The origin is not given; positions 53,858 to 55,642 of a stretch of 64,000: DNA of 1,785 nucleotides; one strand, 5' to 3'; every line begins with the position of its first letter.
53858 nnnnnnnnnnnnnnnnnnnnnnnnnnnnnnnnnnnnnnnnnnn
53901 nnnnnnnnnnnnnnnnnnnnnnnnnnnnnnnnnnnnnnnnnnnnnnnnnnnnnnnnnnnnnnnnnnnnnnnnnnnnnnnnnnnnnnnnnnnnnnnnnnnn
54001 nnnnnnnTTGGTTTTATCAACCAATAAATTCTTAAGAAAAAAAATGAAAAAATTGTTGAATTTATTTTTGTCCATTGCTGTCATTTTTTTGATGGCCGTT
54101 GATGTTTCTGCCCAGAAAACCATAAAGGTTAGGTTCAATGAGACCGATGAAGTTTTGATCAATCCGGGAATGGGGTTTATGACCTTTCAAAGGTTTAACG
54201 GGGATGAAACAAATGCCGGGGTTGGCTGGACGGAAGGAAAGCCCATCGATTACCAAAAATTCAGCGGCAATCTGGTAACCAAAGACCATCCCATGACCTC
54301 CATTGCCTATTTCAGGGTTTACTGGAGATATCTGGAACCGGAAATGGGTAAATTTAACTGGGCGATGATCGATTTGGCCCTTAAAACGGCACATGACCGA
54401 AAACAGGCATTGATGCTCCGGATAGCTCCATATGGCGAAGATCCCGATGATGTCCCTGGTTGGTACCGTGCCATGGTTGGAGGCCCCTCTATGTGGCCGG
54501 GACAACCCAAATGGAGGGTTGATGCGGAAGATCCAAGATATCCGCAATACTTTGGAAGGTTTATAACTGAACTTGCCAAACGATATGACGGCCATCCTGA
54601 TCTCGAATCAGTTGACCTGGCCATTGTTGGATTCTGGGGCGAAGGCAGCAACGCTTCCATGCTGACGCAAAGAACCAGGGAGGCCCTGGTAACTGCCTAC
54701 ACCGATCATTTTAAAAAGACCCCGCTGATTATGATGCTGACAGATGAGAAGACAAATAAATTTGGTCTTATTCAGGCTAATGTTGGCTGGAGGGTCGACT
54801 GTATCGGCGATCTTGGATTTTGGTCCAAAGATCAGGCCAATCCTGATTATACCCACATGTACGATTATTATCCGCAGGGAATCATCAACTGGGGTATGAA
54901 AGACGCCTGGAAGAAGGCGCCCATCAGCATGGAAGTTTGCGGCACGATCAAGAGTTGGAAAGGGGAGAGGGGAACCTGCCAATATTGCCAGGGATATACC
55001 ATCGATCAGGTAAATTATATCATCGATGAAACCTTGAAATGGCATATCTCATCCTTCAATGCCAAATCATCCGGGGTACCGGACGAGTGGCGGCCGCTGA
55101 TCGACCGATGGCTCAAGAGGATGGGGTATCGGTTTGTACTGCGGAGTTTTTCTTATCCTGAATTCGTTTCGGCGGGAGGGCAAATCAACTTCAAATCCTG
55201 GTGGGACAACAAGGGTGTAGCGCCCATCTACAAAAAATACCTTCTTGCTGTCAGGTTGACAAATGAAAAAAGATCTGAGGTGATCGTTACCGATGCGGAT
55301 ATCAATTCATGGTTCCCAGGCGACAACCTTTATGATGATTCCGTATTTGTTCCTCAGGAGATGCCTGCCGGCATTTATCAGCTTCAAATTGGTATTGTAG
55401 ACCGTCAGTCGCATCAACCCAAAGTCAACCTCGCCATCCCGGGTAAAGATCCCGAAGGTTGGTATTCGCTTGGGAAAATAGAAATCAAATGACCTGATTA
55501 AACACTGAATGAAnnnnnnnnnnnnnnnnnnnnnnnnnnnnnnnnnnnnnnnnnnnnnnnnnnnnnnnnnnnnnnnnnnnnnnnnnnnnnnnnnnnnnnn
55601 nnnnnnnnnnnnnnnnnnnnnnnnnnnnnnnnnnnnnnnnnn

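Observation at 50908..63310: Twelve-kb co-directional run of six exported proteins with no assignable activity, appended to the tandem susCD PUL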

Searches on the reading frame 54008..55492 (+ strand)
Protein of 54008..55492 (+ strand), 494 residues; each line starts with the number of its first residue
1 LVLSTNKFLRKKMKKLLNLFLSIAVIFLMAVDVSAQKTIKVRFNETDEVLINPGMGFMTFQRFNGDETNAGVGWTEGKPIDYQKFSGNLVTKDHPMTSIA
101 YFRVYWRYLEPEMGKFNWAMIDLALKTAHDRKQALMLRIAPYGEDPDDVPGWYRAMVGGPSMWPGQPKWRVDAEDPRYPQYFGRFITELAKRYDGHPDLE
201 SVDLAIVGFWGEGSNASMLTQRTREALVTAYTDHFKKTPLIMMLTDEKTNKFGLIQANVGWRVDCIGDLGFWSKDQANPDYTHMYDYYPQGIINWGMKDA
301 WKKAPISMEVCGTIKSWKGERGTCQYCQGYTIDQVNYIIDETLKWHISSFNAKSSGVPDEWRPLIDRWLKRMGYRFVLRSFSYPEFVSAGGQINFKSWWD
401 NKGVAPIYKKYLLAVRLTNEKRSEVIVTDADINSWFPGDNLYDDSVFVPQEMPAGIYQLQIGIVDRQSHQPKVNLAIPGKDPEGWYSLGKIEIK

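Call 3: search_protein_families(library=pfam, proteins=[window:54008-55492:+], max_evalue=0.01)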
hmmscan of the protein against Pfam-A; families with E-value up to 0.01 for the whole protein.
window:54008-55492:+ (494 aa): 2 families
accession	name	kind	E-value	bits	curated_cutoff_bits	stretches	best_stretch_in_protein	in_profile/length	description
PF16116.10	DUF4832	-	2.7e-18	67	29.2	1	319-469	43-203/216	Domain of unknown function (DUF4832)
PF02449.21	Glyco_hydro_42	-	0.00039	20.3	21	1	98-200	28-130/376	Beta-galactosidase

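Call 4: search_protein_families(library=ncbifam, proteins=[window:54008-55492:+], max_evalue=0.01)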
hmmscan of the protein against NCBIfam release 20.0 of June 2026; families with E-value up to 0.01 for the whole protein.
window:54008-55492:+ (494 aa): 1 family
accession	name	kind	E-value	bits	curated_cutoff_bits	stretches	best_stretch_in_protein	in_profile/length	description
NF051902.1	GH35_fam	subfamily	0.00078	18.2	500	1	103-137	55-89/510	GH35 family beta-galactosidase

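Call 8: search_solved_structures(query=window:54008-55492:+, max_evalue=0.01)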
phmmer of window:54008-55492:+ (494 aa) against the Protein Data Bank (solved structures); distinct sequences matched with E-value up to 0.01: 0.

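Call 73: search_protein_families(library=pfam, proteins=[window:54044-55492:+], max_evalue=10)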
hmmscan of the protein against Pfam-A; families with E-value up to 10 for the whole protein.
window:54044-55492:+ (482 aa): 4 families
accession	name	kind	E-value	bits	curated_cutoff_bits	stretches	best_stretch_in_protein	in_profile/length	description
PF16116.10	DUF4832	-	2.6e-18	67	29.2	1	307-457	43-203/216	Domain of unknown function (DUF4832)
PF02449.21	Glyco_hydro_42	-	0.00038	20.4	21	1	86-188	28-130/376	Beta-galactosidase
PF16173.10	DUF4874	-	0.24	11.5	30.1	1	191-226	114-149/159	Domain of unknown function (DUF4874)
PF21372.3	Zn_ribbon_bTOP1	-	0.28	11.4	27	1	324-343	21-40/45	Topoisomerase I, zinc finger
